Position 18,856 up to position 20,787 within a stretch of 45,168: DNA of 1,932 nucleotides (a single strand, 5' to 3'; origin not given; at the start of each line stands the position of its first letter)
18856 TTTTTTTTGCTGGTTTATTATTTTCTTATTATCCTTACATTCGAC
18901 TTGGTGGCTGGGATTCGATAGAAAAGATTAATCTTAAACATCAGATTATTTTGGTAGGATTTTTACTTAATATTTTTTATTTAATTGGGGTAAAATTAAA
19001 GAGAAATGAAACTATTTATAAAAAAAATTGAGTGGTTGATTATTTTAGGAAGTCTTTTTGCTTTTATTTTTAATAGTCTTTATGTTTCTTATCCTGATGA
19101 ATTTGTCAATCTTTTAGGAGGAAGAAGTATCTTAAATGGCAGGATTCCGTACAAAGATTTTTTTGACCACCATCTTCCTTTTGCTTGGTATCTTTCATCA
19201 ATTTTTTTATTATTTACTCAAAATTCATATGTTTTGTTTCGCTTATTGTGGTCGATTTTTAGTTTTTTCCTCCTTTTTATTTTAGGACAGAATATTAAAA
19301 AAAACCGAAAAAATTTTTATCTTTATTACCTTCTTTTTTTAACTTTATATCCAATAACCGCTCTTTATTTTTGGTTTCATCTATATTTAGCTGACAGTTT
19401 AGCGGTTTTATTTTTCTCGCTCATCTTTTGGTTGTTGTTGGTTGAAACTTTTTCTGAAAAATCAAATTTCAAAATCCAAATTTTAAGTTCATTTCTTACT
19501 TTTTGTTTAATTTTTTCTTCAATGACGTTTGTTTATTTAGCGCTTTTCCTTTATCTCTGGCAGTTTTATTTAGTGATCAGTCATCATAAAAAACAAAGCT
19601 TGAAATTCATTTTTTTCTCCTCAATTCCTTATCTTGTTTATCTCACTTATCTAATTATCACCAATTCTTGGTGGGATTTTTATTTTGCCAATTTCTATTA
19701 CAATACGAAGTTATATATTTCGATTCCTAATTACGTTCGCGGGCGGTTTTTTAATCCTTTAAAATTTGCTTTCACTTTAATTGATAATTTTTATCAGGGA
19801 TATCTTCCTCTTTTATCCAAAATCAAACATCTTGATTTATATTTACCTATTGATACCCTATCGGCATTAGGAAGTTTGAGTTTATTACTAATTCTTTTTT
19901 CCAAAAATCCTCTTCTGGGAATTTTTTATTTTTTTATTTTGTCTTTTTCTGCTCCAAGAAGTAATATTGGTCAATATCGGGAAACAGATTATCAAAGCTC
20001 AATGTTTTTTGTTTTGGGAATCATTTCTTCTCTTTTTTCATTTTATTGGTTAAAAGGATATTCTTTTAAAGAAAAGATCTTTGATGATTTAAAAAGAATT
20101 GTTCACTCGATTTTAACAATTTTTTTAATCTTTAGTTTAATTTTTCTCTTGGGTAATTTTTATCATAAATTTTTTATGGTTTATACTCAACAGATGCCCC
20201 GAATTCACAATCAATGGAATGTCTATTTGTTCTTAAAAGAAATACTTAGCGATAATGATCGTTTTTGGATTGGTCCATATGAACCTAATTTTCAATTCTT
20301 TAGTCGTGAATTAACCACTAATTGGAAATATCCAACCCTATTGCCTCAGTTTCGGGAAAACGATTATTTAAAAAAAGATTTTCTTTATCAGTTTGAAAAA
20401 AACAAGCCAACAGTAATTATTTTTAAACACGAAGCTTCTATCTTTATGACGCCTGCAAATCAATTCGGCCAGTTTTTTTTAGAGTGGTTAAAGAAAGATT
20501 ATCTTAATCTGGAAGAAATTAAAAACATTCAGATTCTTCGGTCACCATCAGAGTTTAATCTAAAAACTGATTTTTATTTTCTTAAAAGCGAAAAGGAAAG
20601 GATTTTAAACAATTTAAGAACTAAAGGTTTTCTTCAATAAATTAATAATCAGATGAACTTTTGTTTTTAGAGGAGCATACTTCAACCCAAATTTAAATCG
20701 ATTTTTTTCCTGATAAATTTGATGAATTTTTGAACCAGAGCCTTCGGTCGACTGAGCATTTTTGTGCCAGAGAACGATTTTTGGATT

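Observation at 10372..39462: A 29-kb island with 14 GT-C-type membrane glycosyltransferase genes: candidate extracytoplasmic glycan assembly line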

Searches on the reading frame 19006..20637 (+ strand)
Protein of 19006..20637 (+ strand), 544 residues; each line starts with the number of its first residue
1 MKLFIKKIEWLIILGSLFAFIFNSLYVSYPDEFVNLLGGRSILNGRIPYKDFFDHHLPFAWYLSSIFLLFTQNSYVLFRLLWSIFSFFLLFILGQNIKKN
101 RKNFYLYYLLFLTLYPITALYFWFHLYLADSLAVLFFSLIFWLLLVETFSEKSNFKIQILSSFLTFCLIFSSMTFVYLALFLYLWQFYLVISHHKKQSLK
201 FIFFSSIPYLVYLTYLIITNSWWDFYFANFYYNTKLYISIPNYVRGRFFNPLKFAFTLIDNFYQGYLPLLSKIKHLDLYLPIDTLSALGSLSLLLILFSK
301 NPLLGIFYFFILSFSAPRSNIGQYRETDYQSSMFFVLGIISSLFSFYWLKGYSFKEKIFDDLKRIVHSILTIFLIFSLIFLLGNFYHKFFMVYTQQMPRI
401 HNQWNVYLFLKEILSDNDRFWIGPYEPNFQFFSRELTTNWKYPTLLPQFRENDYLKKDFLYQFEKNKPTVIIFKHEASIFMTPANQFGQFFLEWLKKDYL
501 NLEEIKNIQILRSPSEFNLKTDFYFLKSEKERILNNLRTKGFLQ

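Call 3: search_protein_families(library=pfam, proteins=[window:19006-20637:+], max_evalue=0.01)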
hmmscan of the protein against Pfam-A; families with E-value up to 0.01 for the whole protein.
window:19006-20637:+ (544 aa): 0 families

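Call 8: search_protein_families(library=pfam, proteins=[window:19006-20637:+], max_evalue=10)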
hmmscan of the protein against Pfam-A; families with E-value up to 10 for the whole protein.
window:19006-20637:+ (544 aa): 0 families

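Call 9: search_protein_families(library=ncbifam, proteins=[window:19006-20637:+], max_evalue=1)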
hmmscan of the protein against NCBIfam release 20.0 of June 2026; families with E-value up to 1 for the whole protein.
window:19006-20637:+ (544 aa): 0 families

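Call 12: find_homologous_proteins(query=window:19006-20637:+)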
Query window:19006-20637:+ (544 aa): 273 proteins with E <= 0.001 among 8000 candidates; the best 120 are listed.
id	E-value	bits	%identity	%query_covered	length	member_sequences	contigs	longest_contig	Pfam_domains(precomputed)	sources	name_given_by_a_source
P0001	0.0e+0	1088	91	100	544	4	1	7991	-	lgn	-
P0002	0.0e+0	1041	87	100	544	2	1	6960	-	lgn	-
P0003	5.7e-227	773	67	96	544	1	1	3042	-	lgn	-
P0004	2.1e-226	772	67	99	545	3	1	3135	-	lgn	-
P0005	6.5e-226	770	67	99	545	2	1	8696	-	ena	-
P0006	1.2e-225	769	68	99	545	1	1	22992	-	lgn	-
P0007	3.3e-224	764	68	99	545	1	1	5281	-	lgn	-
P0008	4.3e-223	761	66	99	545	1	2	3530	-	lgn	-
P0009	4.0e-217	741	63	99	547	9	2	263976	-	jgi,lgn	jgi:hypothetical protein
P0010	5.6e-196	671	60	97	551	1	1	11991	-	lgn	-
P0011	2.2e-195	669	61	96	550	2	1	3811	-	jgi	-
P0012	2.7e-195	669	59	99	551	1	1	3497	-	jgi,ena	-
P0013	2.5e-193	662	60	96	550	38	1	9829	-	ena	-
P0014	3.3e-193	662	57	99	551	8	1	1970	-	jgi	-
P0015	4.1e-193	662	59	99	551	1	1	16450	-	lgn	-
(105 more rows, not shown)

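Call 20: find_related_loci(query=A1, collection=genome_contigs, flank=10000)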
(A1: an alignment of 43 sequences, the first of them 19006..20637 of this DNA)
Query A1 (544 aa) in genome_contigs; peptide patterns used: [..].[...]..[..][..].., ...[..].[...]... (x = any residue, [..] = any of these).
63 stretches matched a pattern; 55 encode a relative of the query (tblastn E <= 1e-3); 55 distinct loci.
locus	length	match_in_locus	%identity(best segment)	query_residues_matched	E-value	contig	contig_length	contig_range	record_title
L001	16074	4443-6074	92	1-544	0e+0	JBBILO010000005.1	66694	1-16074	MAG: Candidatus Roizmanbacteria bacterium isolate QNS170220_bin_210 NODE_40_length_66694_cov_5.95083, whole genome shotg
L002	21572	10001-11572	56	20-544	0e+0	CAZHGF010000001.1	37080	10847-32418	MAG TPA_asm: uncultured Gammaproteobacteria bacterium isolate binchicken_co134_1283 genome assembly, contig: NODE_2330_l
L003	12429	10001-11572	58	20-544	0e+0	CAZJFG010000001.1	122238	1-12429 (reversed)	MAG TPA_asm: uncultured Gammaproteobacteria bacterium isolate SRP278314_co1_17 genome assembly, contig: NODE_162_length_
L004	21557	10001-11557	54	26-544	7e-175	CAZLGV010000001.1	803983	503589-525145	MAG TPA_asm: uncultured Gammaproteobacteria bacterium isolate SRP269290_co2_1 genome assembly, contig: NODE_1_length_803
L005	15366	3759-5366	52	6-543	1e-172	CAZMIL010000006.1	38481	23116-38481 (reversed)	MAG TPA_asm: uncultured Gammaproteobacteria bacterium isolate SRP093762_co1_187 genome assembly, contig: NODE_653_length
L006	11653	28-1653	52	5-544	4e-172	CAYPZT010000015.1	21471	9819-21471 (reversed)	MAG TPA_asm: uncultured Gammaproteobacteria bacterium isolate SRP329715_co1_181 genome assembly, contig: NODE_3540_lengt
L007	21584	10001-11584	51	19-544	2e-170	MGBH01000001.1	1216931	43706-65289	MAG: Candidatus Roizmanbacteria bacterium RIFOXYA2_FULL_38_14 RIFOXYA2_FULL_OP11_Roizmanbacteria_38_14, whole genome sho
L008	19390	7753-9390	50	1-544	4e-170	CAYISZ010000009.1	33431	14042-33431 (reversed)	MAG TPA_asm: uncultured Gammaproteobacteria bacterium isolate ERP119705_co7_479 genome assembly, contig: NODE_1058_lengt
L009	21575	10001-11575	50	20-544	3e-170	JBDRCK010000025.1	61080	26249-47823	MAG: bacterium isolate MEGAHIT-group-1.182 k141_13530918, whole genome shotgun sequence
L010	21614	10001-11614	51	9-544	7e-170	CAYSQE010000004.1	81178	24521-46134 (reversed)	MAG TPA_asm: uncultured Gammaproteobacteria bacterium isolate SRP269290_co1_355 genome assembly, contig: NODE_277_length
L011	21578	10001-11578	54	20-544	2e-168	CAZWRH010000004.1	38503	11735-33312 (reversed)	MAG TPA_asm: uncultured Gammaproteobacteria bacterium isolate SRP170004_co1_227 genome assembly, contig: NODE_1413_lengt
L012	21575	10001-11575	47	20-544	6e-168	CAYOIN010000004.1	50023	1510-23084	MAG TPA_asm: uncultured Gammaproteobacteria bacterium isolate binchicken_co105_445 genome assembly, contig: NODE_773_len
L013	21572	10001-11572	53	20-544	9e-167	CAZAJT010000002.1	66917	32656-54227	MAG TPA_asm: uncultured Gammaproteobacteria bacterium isolate binchicken_co251_706 genome assembly, contig: NODE_600_len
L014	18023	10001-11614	51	6-544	2e-168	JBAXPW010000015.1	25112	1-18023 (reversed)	MAG: Candidatus Roizmanbacteria bacterium isolate ELA541 MAG541_15, whole genome shotgun sequence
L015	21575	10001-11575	49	20-544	1e-166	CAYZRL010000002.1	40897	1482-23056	MAG TPA_asm: uncultured Gammaproteobacteria bacterium isolate binchicken_co105_392 genome assembly, contig: NODE_1112_le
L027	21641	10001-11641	50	1-543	3e-158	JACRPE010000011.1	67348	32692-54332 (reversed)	MAG: Candidatus Roizmanbacteria bacterium isolate NC_groundwater_1979_Pr3_S-0.2um_40_30 scaffold_355709, whole genome sh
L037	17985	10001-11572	48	20-544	7e-152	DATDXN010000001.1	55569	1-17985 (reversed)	MAG TPA_asm: Patescibacteria group bacterium isolate SMAG_U8140 k141_163960, whole genome shotgun sequence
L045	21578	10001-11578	42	20-544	2e-132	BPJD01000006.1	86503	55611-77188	MAG: Patescibacteria group bacterium KatS3mg091 DNA, contig_6390, whole genome shotgun sequence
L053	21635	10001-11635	57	4-544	0e+0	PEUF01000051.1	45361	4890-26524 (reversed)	MAG: Candidatus Roizmanbacteria bacterium CG02_land_8_20_14_3_00_36_15 CG02_land_8_20_14_3.00_150_scaffold_160_c, whole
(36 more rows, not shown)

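Call 30: predict_structure(alignment_id=A1)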
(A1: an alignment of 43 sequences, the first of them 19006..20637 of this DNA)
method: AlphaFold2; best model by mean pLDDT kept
length: 544 residues; sequences in the alignment: 43
mean_pLDDT: 92.2   pTM: 0.92
mean pLDDT of the five models: 92.2, 91.5, 90.9, 89.7, 88.2
residues with pLDDT >= 90: 400; 70-90: 136; 50-70: 8; < 50: 0
segments of 3 or more residues with pLDDT < 50: none
pLDDT, mean of each block of 10 residues (from residue 1): 88 98 91 94 93 91 97 95 98 98 96 98 95 98 97 95 98 94 98 97 98 96 91 79 75 92 92 84 94 96 98 88 82 96 94 82 92 95 95 89 86 88 90 76 89 90 92 90 90 95 92 91 96 95 93
secondary structure, 60 per line:
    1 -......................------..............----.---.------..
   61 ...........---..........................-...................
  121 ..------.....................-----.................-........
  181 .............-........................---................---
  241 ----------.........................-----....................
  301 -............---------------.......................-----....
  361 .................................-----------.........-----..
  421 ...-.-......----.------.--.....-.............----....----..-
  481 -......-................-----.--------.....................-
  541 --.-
elements in order: H2-23 H30-43 H59-71 H75-100 H102-122 H129-149 H155-171 H173-193 H195-218 H222-237 H251-275 H281-300 H302-313 H329-351 H357-393 H405-413 E419-423 H427-432 H447-451 H453-465 E470-473 H484-487 H489-498 E499-501 H519-522 E523-526 H527-539
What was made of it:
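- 19006..20640 (+): g09, GT-C of a family with no Pfam model (544 aa). Has an invariant YPDE after TM1 and a C-terminal alpha/beta domain. It was the anchor used to fetch the related loci, and its homologues are at least 47% identical among the best 120. pLDDT 92 (call 30).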

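Call 34: fold_search(model_id=the predicted structure, library=pdb)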
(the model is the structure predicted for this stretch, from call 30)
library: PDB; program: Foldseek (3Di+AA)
matches with E <= 10: 111; with E <= 0.001: 0
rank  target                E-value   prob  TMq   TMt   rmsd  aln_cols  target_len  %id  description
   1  7e9s_A                6.5e-03  1.00  0.39  0.27  12.1       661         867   10  Archaeal oligosaccharyltransferase AglB from Archaeoglobus fulgidus in complex with an inhibitory peptide and a dolich (released 2021-09-08)
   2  8age_A                8.4e-03  1.00  0.43  0.38  12.1       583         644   11  Structure of yeast oligosaccharylransferase complex with acceptor peptide bound (released 2022-12-07)
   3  5ogl_A                1.3e-02  1.00  0.38  0.31  10.8       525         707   12  Structure of bacterial oligosaccharyltransferase PglB in complex with an acceptor peptide and an lipid-linked oligosac (released 2017-10-25)
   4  5f15                  3.8e-02  1.00  0.47  0.47  12.9       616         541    9  Crystal Structure of ArnT from Cupriavidus metallidurans bound to Undecaprenyl phosphate (released 2016-02-17)
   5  6s7t_A                4.3e-02  0.99  0.41  0.33  11.3       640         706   10  Cryo-EM structure of human oligosaccharyltransferase complex OST-B (released 2019-12-18)
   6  7zli_A                4.3e-02  0.90  0.32  0.27  14.3       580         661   12  Cryo-EM structure of C-mannosyltransferase CeDPY19, in complex with Dol25-P-Man and bound to CMT2-Fab and anti-Fab nan (released 2023-01-11)
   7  7zlg_A                5.8e-02  0.77  0.31  0.27  14.2       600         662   13  Cryo-EM structure of C-mannosyltransferase CeDPY19, in complex with acceptor peptide and bound to CMT2-Fab and anti-Fa (released 2023-01-11)
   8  7zlh_A                6.6e-02  0.85  0.32  0.28  15.1       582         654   10  Cryo-EM structure of C-mannosyltransferase CeDPY19, in apo state, bound to CMT2-Fab and anti-Fab nanobody (released 2023-01-11)
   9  6ftg_5                1.3e-01  0.90  0.37  0.33  13.9       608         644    9  Subtomogram average of OST-containing ribosome-translocon complexes from canine rough microsomal membranes (released 2018-03-21)
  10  8if8_B                1.7e-01  0.98  0.45  0.41   9.3       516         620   11  Arabinosyltransferase AftA (released 2023-05-31)
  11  9s6r_A                2.0e-01  0.97  0.35  0.47  11.5       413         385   13  Ternary cryo-EM structure of yeast ALG3 with Dol25-PP-GlcNAc2Man5, Dol25-P-Man, and Fab (released 2026-03-18)
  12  8if8_C                2.5e-01  0.84  0.38  0.36  10.4       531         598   11  Arabinosyltransferase AftA (released 2023-05-31)
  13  9ub7_B                2.7e-01  0.91  0.34  0.45  15.9       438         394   15  Structure of glycosylphosphatidylinositol transamidase,state 1 (released 2026-04-08)
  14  9dlh                  3.0e-01  0.69  0.28  0.26  10.6       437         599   10  donor substrate analog-bound AftB (released 2025-06-25)
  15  6p25_A                5.8e-01  0.91  0.27  0.21   6.0       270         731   12  Structure of S. cerevisiae protein O-mannosyltransferase Pmt1-Pmt2 complex bound to the sugar donor and a peptide acce (released 2019-07-10)
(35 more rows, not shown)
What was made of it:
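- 19006..20640 (+): Foldseek matches AglB, STT3, PglB, ArnT, DPY19 and AftA (call 34).
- On GT-C glycosyltransferase superfamily (applied to the 14 polytopic genes): g09: the top 15 Foldseek hits are all GT-C, at probability 0.5-1.0 (11 of the 15 at 0.9 or above; the lowest are AftB at 0.69 and 0.51 and DPY19 at 0.77 and 0.85), E 6e-3 to 0.75 and TM 0.27-0.47 (call 34).
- On Oligosaccharyltransferase (STT3/AglB/PglB) for g09: The structural similarity is at superfamily level (call 34).
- The top Foldseek hits of g09 are the oligosaccharyltransferases AglB, STT3 and PglB (call 34). ArnT has the highest TM-score for g09 (0.47, call 34).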

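Call 42: search_solved_structures(query=A1, max_evalue=1)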
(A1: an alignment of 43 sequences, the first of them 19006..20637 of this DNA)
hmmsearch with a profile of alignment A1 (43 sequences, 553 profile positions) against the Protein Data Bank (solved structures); distinct sequences matched with E-value up to 1: 0.

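Call 51: search_protein_families(library=pfam, proteins=[L027:20399-21559:-, L007:20261-21445:-, L001:227-1930:+], max_evalue=0.1)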
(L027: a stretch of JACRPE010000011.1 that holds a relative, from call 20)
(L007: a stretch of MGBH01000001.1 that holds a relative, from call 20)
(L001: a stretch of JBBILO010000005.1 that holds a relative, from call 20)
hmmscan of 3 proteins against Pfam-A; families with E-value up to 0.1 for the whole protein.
L027:20399-21559:- (387 aa): 1 family
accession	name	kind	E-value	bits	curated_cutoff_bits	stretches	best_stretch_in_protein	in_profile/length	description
PF13231.12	PMT_2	-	4.9e-07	30.5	26.1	1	87-239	2-155/160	Dolichyl-phosphate-mannose-protein mannosyltransferase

L007:20261-21445:- (395 aa): 1 family
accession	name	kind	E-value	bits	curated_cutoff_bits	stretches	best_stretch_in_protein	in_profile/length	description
PF13231.12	PMT_2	-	3.7e-07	30.9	26.1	1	86-232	1-148/160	Dolichyl-phosphate-mannose-protein mannosyltransferase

L001:227-1930:+ (568 aa): 1 family
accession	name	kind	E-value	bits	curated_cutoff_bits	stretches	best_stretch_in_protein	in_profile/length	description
PF09594.16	GT87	-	1.7e-05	25.1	25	1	59-218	1-161/237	Glycosyltransferase family 87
